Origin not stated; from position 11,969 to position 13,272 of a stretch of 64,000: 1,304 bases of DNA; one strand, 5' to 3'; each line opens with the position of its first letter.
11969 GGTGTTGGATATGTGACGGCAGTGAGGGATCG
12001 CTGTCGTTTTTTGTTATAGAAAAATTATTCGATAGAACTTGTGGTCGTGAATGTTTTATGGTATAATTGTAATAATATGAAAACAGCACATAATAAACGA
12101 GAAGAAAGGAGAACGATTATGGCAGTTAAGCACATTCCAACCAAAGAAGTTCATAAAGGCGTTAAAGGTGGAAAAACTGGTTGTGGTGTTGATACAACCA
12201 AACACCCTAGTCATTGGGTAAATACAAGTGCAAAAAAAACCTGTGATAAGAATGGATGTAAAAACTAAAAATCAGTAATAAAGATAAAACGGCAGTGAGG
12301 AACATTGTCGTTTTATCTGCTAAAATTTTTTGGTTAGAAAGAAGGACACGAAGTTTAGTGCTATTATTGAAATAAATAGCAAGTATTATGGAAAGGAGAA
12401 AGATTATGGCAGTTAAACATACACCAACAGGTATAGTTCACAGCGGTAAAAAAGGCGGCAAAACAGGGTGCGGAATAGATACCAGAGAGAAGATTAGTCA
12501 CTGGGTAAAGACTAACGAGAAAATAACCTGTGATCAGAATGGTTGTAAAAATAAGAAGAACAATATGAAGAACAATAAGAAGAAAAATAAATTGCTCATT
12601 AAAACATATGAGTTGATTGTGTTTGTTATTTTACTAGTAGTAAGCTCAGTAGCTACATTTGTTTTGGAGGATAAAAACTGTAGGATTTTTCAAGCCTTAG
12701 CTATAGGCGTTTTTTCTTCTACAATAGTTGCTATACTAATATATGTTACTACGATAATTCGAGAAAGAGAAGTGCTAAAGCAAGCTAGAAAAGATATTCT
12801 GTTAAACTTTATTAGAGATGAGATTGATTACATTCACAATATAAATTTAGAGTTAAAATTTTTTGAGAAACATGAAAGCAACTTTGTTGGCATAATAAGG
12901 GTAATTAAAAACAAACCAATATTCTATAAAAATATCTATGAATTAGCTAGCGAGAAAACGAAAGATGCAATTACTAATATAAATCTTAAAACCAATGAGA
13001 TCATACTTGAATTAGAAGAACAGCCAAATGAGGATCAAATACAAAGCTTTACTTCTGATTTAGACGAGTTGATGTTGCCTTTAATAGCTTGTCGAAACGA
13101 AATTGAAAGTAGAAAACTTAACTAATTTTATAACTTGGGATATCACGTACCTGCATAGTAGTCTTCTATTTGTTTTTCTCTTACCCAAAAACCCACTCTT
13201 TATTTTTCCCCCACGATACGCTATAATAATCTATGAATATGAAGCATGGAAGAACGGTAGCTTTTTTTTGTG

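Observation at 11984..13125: AT-rich islet with a tandemly duplicated unknown 49-aa Cys/His module, once free and once fused to a membrane protein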

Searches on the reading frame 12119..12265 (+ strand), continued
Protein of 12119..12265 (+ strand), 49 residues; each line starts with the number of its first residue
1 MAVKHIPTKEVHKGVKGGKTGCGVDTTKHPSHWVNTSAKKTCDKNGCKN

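Call 86: find_related_loci(query=A2, collection=viral_contigs, flank=6000)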
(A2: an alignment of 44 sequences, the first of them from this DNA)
Query A2 (49 aa) in viral_contigs; peptide patterns used: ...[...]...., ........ (x = any residue, [..] = any of these).
98 stretches matched a pattern; 3 encode a relative of the query (tblastn E <= 1e-3); 3 distinct loci.
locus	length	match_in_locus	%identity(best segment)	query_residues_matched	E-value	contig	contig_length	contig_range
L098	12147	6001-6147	73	1-49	5e-21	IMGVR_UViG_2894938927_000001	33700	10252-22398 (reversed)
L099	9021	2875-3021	63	1-49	6e-18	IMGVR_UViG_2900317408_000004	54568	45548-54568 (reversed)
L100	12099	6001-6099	55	17-49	1e-8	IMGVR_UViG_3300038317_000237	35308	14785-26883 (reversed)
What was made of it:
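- On Phage gene: 3 of 2.9 million IMG/VR contigs (call 86).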

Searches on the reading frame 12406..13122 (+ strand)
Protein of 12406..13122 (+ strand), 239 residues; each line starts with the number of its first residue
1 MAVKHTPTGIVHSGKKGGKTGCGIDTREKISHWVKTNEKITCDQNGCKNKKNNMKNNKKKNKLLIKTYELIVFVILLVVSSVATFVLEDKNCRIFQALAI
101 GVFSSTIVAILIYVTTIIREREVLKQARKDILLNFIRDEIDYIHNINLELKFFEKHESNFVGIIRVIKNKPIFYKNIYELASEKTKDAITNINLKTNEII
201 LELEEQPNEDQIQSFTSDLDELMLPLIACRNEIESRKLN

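Call 5: search_protein_families(library=pfam, proteins=[window:12406-13122:+], max_evalue=10)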
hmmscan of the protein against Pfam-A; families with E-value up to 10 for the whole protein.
seq(239 aa): 2 families
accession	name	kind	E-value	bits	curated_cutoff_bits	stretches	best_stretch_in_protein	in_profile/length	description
PF20990.2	DUF2207_C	-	0.039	14.1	33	1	35-114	112-188/247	Predicted membrane protein (DUF2207) C-terminal domain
PF12698.13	ABC2_membrane_3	-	0.041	13.4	31.6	1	70-114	167-215/347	ABC-2 family transporter protein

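Call 6: search_protein_families(library=ncbifam, proteins=[window:12406-13122:+], max_evalue=10)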
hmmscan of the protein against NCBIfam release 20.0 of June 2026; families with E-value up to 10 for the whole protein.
seq(239 aa): 1 family
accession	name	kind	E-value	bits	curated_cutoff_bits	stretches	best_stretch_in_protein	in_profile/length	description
TIGR00800.1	ncs1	subfamily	0.082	11.6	353.1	1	57-113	130-186/447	NCS1 family nucleobase:cation symporter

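Call 7: search_protein_families(library=padloc, proteins=[window:12406-13122:+], max_evalue=10)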
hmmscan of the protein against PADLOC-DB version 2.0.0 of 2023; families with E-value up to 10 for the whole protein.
seq(239 aa): 0 families

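Call 8: search_protein_families(library=phrogs, proteins=[window:12406-13122:+], max_evalue=10)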
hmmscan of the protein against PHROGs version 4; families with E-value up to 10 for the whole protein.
seq(239 aa): 5 families
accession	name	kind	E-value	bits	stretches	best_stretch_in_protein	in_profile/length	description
phrog_38555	-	unknown function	1.2e-23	84.1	1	1-49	1-49/49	-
phrog_22258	-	unknown function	0.15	13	1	87-113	32-58/60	-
phrog_4154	-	moron, auxiliary metabolic gene and host takeover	0.17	13.2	1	135-208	10-79/108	acyl carrier protein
phrog_36089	-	unknown function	1.3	10.3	1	54-76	7-29/63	-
phrog_17166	-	unknown function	1.4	10.1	1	17-72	38-94/103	-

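Call 11: find_homologous_proteins(query=window:12406-13122:+, max_evalue=0.01)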
Query seq(239 aa) (239 aa): 1 proteins with E <= 0.01 among 563 candidates.
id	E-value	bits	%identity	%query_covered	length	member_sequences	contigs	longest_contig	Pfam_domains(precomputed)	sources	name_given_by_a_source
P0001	1.8e-149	513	100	100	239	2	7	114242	-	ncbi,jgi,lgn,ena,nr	ncbi:MAG: hypothetical protein HN948_03010 [Clostridia bacterium]|nr:hypothetical protein [Clostridi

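Call 35: find_encoding_contigs(protein=P0001, flank=5000, max_places=8)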
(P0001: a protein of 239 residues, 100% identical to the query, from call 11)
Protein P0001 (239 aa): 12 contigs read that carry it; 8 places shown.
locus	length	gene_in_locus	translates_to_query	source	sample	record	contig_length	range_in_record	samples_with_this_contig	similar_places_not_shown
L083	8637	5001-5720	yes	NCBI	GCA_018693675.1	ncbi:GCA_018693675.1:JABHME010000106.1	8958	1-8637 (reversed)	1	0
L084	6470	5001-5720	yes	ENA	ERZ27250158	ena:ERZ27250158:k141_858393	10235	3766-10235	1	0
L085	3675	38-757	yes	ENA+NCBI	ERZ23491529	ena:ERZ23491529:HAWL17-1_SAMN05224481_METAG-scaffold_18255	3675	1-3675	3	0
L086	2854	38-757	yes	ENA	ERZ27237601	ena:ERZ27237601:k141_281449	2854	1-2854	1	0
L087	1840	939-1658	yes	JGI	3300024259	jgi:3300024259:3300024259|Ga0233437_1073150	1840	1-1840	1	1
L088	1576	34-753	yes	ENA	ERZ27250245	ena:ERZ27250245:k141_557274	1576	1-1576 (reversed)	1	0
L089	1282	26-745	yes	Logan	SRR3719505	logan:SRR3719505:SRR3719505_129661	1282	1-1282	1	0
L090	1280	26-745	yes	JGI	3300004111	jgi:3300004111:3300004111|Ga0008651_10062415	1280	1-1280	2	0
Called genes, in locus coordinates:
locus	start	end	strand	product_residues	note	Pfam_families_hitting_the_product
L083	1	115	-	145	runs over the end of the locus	PF01136:Peptidase_U32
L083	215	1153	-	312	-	PF00037:Fer4 (faint), PF12837:Fer4_6 (faint), PF13237:Fer4_10 (faint), PF13484:Fer4_16 (faint)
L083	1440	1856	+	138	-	PF01894:YjbQ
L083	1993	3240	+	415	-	PF00365:PFK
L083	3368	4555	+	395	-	PF05673:DUF815, PF13191:AAA_16 (faint), PF00004:AAA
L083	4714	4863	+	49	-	-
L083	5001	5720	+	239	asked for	-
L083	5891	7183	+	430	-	PF00501:AMP-binding, PF14535:AMP-binding_C_2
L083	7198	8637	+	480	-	PF01855:POR_N, PF02775:TPP_enzyme_C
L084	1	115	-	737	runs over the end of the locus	PF01136:Peptidase_U32, PF12392:DUF3656, PF01136:Peptidase_U32 (weak)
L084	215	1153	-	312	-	PF00037:Fer4 (faint), PF12837:Fer4_6 (faint), PF13237:Fer4_10 (faint), PF13484:Fer4_16 (faint)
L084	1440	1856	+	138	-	PF01894:YjbQ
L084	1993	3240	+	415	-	PF00365:PFK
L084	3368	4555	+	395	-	PF05673:DUF815, PF13191:AAA_16 (faint), PF00004:AAA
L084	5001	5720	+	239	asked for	-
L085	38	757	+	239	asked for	-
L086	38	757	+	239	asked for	-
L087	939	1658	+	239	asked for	-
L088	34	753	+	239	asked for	-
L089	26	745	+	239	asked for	-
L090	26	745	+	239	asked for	-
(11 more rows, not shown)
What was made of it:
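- The protein is identical in 12 contigs from several metagenomes (call 35).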

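Call 62: predict_structure(alignment_id=A4)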
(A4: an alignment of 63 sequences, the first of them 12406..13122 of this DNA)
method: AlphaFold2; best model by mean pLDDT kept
length: 239 residues; sequences in the alignment: 63
mean_pLDDT: 78.9   pTM: 0.40
mean pLDDT of the five models: 78.9, 76.8, 74.2, 71.5, 67.7
residues with pLDDT >= 90: 41; 70-90: 155; 50-70: 38; < 50: 5
segments of 3 or more residues with pLDDT < 50: 50-54
pLDDT, mean of each block of 10 residues (from residue 1): 96 95 95 96 79 57 82 86 82 83 85 84 76 74 74 66 65 60 77 78 76 79 80 70
secondary structure, 60 per line:
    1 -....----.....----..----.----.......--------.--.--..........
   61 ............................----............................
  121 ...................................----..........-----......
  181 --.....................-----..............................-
elements in order: E2-5 E10-14 E33-36 H51-88 H93-155 H160-169 H175-180 H183-203 H209-238

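Call 65: fold_search(model_id=the predicted structure, library=pdb)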
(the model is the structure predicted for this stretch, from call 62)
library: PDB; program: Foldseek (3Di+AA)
matches with E <= 10: 180; with E <= 0.001: 0
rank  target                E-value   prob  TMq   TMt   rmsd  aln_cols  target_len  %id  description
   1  8v87_b                6.4e-01  0.25  0.22  0.12  11.2       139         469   12  60S ribosome biogenesis intermediate (Dbp10 post-catalytic structure - Overall map) (released 2024-05-01)
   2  6bfi_A                1.0e+00  0.69  0.33  0.11   4.8       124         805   18  Vinculin homolog in a sponge (phylum Porifera) reveals vertebrate-like cell adhesions involved in early multicellular  (released 2018-06-13)
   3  7nac_b                1.2e+00  0.16  0.20  0.11  12.3       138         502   14  State E2 nucleolar 60S ribosomal biogenesis intermediate - Composite model (released 2022-11-09)
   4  9g25_I                1.2e+00  0.12  0.18  0.17  15.8       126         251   15  snR30 snoRNP - State 1 - Utp23-Krr1-deltaC3 (released 2025-06-18)
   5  7ug6_b                1.2e+00  0.16  0.20  0.11  12.2       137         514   14  Cryo-EM structure of pre-60S ribosomal subunit, unmethylated G2922 (released 2022-12-21)
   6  9rgv_A                1.3e+00  0.20  0.20  0.44  14.9       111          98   10  X-ray crystal structure of a de novo designed single-chain antiparallel 3-helix coiled-coil bundle, sc-apCC3-CW1 (released 2025-09-03)
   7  9rgz_A                1.3e+00  0.16  0.21  0.44  13.8       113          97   11  X-ray crystal structure of a de novo designed single-chain antiparallel 3-helix coiled-coil bundle, sc-apCC3-CW-2NTT (released 2025-09-03)
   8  7u0h_b                1.4e+00  0.16  0.21  0.11  12.1       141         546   13  State NE1 nucleolar 60S ribosome biogenesis intermediate - Overall model (released 2022-12-14)
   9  8v83_b                1.4e+00  0.11  0.18  0.11  11.8       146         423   12  60S ribosome biogenesis intermediate (Dbp10 pre-catalytic structure - Overall map) (released 2024-05-01)
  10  2lfd_MODEL_1_A        1.5e+00  0.25  0.27  0.46   4.7       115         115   19  Solution NMR structure of Diiron protein in presence of 2 eq Zn2+, Northeast Structural Genomics Consortium Ta (released 2011-08-24)
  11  2hz8                  1.6e+00  0.25  0.27  0.44   5.6       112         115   20  QM/MM structure refined from NMR-structure of a single chain diiron protein (released 2007-07-17)
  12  1or2                  1.8e+00  0.18  0.25  0.40   8.8       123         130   12  APOLIPOPROTEIN E3 (APOE3) TRUNCATION MUTANT 165 (released 2000-04-10)
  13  8uao_A                1.9e+00  0.08  0.15  0.16  13.0       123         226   18  DpHF18 filament (released 2024-04-10)
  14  9min_I                2.0e+00  0.33  0.33  0.52   4.7       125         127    8  Structure of a designed minibinder to NYESO1-A*02:01 (released 2025-08-06)
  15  9rgy_A                2.0e+00  0.14  0.21  0.44  13.5       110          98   12  X-ray crystal structure of a de novo designed single-chain antiparallel 3-helix coiled-coil bundle, sc-apCC3-CW-0NTT (released 2025-09-03)
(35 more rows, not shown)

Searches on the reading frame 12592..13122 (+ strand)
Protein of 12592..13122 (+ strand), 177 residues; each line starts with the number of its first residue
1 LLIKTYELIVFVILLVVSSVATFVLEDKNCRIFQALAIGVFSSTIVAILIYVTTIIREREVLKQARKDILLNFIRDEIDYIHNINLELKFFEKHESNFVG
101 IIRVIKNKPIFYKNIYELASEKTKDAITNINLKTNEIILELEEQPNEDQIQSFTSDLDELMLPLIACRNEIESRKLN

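Call 60: find_homologous_proteins(query=window:12592-13122:+, max_evalue=10)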
Query seq(177 aa) (177 aa): 1 proteins with E <= 10 among 97 candidates.
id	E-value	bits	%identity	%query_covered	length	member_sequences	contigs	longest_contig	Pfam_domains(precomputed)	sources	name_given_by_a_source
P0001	2.1e-102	358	100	100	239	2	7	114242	-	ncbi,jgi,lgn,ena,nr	ncbi:MAG: hypothetical protein HN948_03010 [Clostridia bacterium]|nr:hypothetical protein [Clostridi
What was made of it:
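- Tried and rejected: Only the protein itself was found among 5.8 billion clusters (calls 11, 60).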
